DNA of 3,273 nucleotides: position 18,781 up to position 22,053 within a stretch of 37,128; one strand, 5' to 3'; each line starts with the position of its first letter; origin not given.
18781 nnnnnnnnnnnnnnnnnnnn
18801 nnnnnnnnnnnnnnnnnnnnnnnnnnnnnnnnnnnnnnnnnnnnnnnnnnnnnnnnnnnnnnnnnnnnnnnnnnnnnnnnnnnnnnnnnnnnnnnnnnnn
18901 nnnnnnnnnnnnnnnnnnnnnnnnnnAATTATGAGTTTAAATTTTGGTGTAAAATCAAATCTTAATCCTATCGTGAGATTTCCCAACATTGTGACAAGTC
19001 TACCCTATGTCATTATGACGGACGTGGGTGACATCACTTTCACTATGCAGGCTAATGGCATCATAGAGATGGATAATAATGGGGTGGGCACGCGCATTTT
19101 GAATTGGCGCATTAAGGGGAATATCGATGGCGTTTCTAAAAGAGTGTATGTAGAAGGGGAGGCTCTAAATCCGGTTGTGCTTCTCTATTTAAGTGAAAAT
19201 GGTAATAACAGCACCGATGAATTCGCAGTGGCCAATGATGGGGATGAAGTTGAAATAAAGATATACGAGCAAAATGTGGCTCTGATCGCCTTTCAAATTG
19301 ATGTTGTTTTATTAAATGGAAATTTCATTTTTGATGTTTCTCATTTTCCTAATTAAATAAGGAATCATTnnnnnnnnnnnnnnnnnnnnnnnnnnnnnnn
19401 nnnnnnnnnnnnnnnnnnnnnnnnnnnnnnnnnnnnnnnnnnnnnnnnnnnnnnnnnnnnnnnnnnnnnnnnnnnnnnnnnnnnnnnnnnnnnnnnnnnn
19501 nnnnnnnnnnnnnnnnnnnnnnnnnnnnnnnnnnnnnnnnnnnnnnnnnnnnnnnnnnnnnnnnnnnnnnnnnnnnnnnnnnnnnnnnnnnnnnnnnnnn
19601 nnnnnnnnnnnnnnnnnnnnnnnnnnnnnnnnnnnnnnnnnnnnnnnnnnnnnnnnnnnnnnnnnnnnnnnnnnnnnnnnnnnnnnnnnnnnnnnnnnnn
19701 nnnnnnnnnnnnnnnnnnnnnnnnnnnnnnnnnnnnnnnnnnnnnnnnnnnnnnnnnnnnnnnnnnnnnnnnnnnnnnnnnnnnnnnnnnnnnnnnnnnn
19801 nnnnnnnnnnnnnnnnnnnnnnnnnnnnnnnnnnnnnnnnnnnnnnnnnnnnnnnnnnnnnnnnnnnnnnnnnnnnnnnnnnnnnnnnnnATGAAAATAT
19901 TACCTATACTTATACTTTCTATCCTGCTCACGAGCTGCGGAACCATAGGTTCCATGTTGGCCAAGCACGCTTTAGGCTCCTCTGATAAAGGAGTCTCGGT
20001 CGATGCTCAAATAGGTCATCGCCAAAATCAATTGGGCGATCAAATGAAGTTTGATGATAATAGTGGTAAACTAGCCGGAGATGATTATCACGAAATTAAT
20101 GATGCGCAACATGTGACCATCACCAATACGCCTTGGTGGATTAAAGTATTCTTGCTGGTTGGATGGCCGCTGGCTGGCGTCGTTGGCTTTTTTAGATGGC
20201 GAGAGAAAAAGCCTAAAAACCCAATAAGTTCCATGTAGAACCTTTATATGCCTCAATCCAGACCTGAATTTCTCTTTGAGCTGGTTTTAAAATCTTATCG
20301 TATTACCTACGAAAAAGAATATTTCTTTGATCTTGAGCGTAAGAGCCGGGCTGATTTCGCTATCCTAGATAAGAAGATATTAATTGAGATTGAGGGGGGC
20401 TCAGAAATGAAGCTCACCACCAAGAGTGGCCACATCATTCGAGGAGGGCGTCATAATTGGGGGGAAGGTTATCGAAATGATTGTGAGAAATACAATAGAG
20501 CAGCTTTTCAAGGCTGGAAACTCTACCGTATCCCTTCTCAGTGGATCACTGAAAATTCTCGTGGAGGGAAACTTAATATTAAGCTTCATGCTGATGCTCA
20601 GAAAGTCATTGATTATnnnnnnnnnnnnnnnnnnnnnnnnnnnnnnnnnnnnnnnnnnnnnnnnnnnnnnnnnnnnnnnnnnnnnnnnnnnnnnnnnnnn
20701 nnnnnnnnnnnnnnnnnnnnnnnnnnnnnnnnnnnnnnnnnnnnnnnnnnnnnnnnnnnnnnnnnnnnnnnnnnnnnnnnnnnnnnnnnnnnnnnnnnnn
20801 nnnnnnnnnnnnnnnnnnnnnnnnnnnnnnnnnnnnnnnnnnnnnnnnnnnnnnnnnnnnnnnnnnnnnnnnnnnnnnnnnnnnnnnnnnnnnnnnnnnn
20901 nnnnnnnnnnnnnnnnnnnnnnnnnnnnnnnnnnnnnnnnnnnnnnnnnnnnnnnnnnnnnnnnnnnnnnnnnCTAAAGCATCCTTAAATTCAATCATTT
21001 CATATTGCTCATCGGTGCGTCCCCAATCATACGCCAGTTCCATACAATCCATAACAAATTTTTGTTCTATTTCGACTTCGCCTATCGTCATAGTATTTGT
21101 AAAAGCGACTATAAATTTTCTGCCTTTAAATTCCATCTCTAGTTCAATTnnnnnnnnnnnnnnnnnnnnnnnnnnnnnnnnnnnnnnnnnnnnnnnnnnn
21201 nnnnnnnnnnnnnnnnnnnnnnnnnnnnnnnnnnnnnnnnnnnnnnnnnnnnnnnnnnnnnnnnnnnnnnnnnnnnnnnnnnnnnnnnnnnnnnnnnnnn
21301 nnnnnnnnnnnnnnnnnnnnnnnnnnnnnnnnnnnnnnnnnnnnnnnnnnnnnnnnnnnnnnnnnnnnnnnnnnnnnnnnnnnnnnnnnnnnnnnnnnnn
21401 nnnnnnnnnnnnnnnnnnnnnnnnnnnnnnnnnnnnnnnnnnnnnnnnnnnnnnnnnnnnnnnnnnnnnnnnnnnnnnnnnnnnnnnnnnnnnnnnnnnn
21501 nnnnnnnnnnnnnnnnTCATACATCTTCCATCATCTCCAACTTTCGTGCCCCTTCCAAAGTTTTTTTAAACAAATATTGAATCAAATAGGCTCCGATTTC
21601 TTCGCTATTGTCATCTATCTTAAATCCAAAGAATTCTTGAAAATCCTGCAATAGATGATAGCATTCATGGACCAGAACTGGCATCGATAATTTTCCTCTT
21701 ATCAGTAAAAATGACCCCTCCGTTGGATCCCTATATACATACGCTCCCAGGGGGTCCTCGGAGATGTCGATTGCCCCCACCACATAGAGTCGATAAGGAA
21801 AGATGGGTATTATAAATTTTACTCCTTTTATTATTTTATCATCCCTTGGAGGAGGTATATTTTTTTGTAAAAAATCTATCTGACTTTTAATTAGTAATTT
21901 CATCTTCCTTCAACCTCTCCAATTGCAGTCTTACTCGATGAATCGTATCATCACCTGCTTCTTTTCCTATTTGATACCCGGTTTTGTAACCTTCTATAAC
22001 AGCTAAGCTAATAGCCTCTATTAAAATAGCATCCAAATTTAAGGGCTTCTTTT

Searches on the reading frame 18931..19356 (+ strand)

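Call 85: search_protein_families(library=phrogs, proteins=[window:18931-19356:+], max_evalue=0.01)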
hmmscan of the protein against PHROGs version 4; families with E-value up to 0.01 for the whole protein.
window:18931-19356:+ (141 aa): 1 family
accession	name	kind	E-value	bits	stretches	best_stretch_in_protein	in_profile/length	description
phrog_2033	-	integration and excision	0.0081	17.2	0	86-116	12-42/59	excisionase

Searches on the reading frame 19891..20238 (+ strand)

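Call 85: search_protein_families(library=phrogs, proteins=[window:19891-20238:+], max_evalue=0.01)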
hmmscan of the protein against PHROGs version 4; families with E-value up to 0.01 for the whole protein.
window:19891-20238:+ (115 aa): 2 families
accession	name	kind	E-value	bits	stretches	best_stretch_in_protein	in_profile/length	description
phrog_16830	-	unknown function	0.0003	22.1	1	8-104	3-99/109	-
phrog_1804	-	lysis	0.0005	20.9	0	1-46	3-43/136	Rz-like spanin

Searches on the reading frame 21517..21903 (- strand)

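Call 31: search_protein_families(library=phrogs, proteins=[window:21517-21903:-], max_evalue=0.001)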
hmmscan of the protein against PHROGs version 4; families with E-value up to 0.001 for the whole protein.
window:21517-21903:- (128 aa): 2 families
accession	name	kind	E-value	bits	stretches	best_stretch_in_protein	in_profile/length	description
phrog_1365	-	unknown function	1.7e-07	32.3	1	67-117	63-114/127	-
phrog_882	-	unknown function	0.00012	23.1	1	75-125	78-126/135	-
